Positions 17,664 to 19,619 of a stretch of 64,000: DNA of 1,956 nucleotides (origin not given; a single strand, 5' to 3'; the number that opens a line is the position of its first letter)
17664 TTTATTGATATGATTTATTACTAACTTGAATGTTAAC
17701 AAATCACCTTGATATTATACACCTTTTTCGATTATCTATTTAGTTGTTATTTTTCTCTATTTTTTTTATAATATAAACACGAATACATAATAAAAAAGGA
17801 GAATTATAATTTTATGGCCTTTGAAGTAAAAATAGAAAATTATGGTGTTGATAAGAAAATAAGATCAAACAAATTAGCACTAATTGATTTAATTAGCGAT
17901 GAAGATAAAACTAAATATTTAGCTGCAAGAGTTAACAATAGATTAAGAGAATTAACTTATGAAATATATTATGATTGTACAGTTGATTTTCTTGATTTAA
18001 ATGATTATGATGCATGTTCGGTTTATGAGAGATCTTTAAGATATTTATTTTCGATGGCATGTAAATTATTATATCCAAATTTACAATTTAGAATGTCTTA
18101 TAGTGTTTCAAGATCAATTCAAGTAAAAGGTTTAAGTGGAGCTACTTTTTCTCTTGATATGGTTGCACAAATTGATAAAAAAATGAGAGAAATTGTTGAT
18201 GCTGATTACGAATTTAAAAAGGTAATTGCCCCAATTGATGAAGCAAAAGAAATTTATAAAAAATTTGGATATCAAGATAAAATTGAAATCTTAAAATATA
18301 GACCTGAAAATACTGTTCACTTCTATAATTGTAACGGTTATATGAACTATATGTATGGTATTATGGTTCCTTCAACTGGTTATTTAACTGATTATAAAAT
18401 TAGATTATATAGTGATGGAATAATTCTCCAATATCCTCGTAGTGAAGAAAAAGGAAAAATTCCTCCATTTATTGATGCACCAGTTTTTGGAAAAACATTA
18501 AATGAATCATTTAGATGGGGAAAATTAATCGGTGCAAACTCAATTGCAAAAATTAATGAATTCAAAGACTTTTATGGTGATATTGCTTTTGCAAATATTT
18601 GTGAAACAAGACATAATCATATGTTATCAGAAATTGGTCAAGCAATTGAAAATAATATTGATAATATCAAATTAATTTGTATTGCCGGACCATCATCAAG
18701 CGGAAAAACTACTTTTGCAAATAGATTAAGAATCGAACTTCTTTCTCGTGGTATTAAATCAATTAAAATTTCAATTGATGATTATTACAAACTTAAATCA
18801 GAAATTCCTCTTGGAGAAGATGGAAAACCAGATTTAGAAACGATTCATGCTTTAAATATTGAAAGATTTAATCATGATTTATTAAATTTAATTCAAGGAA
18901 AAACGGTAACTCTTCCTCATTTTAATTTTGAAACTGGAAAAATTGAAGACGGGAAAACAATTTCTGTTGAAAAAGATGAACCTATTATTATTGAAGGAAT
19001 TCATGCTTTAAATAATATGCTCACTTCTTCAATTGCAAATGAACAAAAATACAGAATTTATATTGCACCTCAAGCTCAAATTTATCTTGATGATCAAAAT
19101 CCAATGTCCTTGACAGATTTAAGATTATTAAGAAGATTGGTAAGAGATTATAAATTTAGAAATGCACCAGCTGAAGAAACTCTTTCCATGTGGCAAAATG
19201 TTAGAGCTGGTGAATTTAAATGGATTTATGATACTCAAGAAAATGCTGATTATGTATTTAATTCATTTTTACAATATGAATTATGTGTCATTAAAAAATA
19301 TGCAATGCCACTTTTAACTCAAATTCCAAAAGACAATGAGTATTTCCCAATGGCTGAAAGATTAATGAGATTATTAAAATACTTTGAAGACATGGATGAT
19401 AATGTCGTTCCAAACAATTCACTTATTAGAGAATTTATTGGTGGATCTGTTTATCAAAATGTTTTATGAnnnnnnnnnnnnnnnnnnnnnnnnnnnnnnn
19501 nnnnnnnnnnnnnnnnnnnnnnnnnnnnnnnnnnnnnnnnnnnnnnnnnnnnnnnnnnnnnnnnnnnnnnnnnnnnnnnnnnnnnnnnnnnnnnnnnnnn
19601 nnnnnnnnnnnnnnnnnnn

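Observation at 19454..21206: Two unknown genes translationally coupled to the end of the addB-addA (rexBA) operon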

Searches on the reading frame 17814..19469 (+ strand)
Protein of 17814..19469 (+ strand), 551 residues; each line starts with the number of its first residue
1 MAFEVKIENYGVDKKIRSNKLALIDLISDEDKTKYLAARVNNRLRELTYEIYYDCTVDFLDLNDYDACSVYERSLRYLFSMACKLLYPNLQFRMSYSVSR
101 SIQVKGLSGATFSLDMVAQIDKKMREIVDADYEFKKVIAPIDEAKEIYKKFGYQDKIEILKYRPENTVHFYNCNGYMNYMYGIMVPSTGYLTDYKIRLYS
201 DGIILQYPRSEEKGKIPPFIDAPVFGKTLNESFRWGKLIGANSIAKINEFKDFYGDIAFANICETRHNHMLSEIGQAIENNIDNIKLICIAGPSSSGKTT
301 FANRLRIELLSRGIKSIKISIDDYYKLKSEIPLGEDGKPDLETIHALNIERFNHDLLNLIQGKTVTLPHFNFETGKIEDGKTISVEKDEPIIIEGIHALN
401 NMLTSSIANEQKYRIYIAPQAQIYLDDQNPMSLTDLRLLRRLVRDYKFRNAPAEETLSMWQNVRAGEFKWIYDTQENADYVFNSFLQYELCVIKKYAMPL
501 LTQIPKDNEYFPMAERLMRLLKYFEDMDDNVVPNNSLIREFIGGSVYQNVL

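Call 5: search_protein_families(library=pfam, proteins=[window:17814-19469:+], max_evalue=1)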
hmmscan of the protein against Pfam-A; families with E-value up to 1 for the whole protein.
window:17814-19469:+ (551 aa): 14 families
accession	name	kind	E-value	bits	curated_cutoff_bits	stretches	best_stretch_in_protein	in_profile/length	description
PF00485.24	PRK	-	1.7e-13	51.3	22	1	287-484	1-189/196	Phosphoribulokinase / Uridine kinase family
PF20720.3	nSTAND3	-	0.00096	19.3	27.2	1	282-326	14-59/155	Novel STAND NTPase 3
PF13238.12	AAA_18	-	0.0057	17.5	29.4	1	288-397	1-81/128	AAA domain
PF08298.17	AAA_PrkA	-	0.024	14.1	25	1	232-319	39-119/358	PrkA AAA domain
PF08433.16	KTI12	-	0.037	14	22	1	287-325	3-40/271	Chromatin associated protein KTI12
PF02367.23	TsaE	-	0.041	14.3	26.6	1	269-316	5-53/128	Threonylcarbamoyl adenosine biosynthesis protein TsaE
PF06745.19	ATPase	-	0.043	13.6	26.6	1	280-323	14-58/231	KaiC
PF13521.12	AAA_28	-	0.048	14.3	27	1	288-306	2-20/164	AAA domain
PF03205.20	MobB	-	0.07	13.5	26.6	1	288-315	2-29/133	Molybdopterin guanine dinucleotide synthesis protein B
PF01583.26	APS_kinase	-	0.077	13.5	21.1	1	288-319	5-36/152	Adenylylsulphate kinase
PF13479.12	AAA_24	-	0.098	12.9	27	1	288-305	5-22/195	AAA domain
PF03193.22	RsgA_GTPase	-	0.1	12.9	30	1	273-308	95-129/174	RsgA GTPase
PF09439.16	SRPRB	-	0.12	12.2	25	1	286-325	4-43/178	Signal recognition particle receptor beta subunit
PF03308.22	MeaB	-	0.26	10.7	23.1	1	264-322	12-70/273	Methylmalonyl Co-A mutase-associated GTPase MeaB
